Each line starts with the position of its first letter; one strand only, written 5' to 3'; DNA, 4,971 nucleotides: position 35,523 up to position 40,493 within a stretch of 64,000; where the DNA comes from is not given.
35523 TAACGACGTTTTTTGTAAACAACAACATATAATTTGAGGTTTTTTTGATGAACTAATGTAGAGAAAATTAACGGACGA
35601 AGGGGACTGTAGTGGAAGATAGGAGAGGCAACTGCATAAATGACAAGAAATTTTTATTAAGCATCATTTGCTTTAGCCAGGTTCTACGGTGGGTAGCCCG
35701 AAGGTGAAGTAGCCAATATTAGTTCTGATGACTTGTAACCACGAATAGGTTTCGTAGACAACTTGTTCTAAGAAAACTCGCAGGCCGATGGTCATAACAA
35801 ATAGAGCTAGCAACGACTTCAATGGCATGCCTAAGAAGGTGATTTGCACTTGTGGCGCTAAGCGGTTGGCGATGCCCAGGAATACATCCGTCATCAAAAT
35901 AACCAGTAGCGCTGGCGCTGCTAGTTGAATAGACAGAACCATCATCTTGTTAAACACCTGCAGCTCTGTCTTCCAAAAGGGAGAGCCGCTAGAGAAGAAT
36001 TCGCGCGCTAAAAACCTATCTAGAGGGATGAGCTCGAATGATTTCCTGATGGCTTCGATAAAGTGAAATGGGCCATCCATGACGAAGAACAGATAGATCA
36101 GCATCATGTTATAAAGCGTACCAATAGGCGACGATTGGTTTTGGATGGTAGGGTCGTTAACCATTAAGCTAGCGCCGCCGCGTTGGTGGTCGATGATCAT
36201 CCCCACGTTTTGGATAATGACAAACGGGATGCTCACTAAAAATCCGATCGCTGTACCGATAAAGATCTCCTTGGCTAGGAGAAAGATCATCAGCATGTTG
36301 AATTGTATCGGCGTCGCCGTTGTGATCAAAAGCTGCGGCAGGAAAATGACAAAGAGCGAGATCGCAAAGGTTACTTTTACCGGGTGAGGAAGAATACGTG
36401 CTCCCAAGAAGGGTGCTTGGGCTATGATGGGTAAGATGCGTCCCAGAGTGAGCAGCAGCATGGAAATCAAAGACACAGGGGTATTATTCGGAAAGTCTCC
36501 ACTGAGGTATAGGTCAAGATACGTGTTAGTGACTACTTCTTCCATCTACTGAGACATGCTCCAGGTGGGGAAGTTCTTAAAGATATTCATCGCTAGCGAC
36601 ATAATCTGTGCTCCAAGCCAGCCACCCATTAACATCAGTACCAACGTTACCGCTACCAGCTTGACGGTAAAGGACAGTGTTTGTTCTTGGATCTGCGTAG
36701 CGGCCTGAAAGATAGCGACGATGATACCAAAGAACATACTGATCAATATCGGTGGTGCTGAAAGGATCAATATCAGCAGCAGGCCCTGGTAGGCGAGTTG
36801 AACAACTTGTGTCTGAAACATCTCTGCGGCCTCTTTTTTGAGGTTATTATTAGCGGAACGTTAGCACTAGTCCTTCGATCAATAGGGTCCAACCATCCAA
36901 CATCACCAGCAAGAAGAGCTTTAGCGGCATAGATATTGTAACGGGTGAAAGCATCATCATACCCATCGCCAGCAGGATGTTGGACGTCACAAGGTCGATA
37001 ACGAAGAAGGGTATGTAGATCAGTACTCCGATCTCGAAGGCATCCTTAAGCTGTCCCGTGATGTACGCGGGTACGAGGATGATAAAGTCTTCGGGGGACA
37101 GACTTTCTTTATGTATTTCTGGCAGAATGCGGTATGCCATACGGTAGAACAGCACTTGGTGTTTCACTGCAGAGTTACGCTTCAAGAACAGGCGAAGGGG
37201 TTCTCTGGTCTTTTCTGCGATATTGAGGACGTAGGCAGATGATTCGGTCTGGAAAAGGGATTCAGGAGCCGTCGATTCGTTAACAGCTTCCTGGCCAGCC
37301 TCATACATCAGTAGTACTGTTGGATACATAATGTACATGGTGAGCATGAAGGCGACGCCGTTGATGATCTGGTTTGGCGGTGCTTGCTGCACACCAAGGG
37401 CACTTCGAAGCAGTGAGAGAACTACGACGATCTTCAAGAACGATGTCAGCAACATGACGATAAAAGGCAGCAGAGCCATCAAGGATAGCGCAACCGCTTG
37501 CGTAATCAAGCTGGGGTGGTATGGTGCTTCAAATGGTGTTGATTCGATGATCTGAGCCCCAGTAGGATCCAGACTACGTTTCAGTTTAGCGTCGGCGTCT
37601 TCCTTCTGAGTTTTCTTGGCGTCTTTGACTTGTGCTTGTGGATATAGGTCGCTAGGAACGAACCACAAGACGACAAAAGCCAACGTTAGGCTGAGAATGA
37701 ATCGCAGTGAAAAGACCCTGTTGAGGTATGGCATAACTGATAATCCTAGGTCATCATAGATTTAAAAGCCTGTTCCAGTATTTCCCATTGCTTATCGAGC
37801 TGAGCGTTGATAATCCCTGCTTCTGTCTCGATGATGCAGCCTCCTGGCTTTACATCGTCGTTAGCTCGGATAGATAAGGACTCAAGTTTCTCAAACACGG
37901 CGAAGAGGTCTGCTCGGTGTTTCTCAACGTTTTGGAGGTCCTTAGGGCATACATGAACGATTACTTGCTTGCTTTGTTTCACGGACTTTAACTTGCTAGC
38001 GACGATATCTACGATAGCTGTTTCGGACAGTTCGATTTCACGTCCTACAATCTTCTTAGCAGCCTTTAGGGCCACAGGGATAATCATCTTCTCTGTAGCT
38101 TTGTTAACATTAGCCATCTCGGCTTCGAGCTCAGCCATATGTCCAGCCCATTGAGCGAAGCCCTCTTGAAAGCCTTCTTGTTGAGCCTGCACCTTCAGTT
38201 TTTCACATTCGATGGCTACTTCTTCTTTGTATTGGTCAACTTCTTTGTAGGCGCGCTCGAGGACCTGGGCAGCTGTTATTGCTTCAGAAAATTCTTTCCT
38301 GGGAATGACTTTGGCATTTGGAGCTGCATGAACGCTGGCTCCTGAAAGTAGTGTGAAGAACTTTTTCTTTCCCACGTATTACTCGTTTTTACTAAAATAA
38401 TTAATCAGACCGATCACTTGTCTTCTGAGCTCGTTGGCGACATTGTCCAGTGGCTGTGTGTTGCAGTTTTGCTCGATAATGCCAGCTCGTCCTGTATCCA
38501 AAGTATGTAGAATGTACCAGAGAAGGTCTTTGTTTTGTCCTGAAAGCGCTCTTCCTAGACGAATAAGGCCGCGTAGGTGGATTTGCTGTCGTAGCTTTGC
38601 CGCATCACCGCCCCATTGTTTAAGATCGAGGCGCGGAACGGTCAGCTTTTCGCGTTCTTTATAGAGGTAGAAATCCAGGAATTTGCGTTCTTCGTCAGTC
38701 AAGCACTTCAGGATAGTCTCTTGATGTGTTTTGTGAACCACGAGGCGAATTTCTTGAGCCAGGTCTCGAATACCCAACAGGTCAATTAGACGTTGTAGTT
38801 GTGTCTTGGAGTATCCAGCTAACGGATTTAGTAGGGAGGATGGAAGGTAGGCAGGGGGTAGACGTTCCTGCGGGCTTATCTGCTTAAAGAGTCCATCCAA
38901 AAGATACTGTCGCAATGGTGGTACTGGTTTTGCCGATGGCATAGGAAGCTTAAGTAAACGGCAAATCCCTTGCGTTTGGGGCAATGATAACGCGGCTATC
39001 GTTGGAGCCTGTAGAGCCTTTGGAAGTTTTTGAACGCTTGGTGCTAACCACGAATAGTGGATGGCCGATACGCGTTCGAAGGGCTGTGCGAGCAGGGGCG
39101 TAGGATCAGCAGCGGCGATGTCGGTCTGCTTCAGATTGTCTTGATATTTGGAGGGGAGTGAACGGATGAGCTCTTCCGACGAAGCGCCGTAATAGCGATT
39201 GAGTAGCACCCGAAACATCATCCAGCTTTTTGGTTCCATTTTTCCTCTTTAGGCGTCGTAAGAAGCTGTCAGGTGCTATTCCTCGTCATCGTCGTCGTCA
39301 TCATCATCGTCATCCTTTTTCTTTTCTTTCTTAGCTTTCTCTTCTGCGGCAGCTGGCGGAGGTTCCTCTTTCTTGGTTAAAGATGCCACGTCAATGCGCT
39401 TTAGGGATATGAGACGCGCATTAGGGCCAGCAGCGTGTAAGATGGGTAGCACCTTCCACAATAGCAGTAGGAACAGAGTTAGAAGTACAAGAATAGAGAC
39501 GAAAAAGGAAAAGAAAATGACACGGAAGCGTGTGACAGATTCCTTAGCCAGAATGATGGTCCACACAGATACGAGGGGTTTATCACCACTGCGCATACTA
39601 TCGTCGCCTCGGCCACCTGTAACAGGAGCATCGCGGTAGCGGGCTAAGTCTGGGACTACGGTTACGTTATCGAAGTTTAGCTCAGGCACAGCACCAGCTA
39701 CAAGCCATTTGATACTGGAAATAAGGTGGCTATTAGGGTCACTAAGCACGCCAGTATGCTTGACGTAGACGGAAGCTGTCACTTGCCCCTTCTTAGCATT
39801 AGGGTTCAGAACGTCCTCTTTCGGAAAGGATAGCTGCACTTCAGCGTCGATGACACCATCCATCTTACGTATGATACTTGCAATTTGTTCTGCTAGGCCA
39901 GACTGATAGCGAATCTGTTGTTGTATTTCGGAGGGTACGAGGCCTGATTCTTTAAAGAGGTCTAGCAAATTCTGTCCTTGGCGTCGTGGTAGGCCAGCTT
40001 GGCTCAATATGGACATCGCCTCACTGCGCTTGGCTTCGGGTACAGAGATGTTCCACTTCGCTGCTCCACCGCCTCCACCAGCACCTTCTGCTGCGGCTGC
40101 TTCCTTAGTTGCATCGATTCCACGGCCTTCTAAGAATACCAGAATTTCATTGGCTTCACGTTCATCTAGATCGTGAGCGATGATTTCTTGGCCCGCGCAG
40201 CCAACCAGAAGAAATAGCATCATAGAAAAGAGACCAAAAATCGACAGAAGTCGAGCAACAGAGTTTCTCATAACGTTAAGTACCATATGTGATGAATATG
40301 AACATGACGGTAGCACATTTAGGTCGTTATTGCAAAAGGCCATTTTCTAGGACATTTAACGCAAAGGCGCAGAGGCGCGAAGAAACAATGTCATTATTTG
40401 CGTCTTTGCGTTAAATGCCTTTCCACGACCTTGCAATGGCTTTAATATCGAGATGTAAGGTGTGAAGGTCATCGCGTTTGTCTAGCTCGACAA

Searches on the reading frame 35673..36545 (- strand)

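Call 27: search_protein_families(library=pfam, proteins=[window:35673-36545:-], max_evalue=0.001)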
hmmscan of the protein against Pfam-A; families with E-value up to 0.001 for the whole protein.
window:35673-36545:- (290 aa): 1 family
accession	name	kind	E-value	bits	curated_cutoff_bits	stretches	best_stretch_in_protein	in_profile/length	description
PF01311.25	Bac_export_1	-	3.3e-52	177.8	27.8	1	28-263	2-224/230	Bacterial export proteins, family 1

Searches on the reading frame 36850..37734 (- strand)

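Call 27: search_protein_families(library=pfam, proteins=[window:36850-37734:-], max_evalue=0.001)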
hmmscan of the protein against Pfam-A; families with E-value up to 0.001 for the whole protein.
window:36850-37734:- (294 aa): 1 family
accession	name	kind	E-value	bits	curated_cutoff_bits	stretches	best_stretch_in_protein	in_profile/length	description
PF00813.25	FliP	-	3.8e-62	210.1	26.9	1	83-289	2-191/191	FliP family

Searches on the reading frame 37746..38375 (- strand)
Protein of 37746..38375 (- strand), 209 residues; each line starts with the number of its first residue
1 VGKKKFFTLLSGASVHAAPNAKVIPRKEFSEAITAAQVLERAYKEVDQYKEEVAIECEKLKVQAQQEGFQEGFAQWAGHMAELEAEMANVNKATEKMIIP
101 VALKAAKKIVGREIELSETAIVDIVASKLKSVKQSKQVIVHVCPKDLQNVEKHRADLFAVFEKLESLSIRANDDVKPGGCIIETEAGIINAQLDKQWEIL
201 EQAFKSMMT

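Call 27: search_protein_families(library=pfam, proteins=[window:37746-38375:-], max_evalue=0.001)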
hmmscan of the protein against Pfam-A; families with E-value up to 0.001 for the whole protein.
window:37746-38375:- (209 aa): 1 family
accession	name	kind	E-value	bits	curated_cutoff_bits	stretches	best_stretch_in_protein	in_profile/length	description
PF02108.21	FliH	-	2e-23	83.1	24.1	1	75-198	6-126/128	Flagellar assembly protein FliH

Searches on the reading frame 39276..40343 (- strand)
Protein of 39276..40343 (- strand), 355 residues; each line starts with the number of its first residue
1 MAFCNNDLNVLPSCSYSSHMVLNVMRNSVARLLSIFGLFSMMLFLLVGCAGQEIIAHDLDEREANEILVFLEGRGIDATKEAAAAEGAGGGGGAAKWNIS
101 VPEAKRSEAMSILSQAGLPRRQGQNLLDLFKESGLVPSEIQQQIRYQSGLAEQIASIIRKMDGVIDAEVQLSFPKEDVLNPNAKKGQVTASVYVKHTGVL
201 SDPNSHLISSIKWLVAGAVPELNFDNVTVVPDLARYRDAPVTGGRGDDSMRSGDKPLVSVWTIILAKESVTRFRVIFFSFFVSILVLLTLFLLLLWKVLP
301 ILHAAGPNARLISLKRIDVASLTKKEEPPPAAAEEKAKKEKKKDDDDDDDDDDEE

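Call 27: search_protein_families(library=pfam, proteins=[window:39276-40343:-], max_evalue=0.001)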
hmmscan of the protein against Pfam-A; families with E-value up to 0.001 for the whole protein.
window:39276-40343:- (355 aa): 1 family
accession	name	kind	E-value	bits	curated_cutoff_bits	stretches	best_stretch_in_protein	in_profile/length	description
PF01514.23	YscJ_FliF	-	2.6e-25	89.8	24.4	1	55-230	9-170/179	Secretory protein of YscJ/FliF family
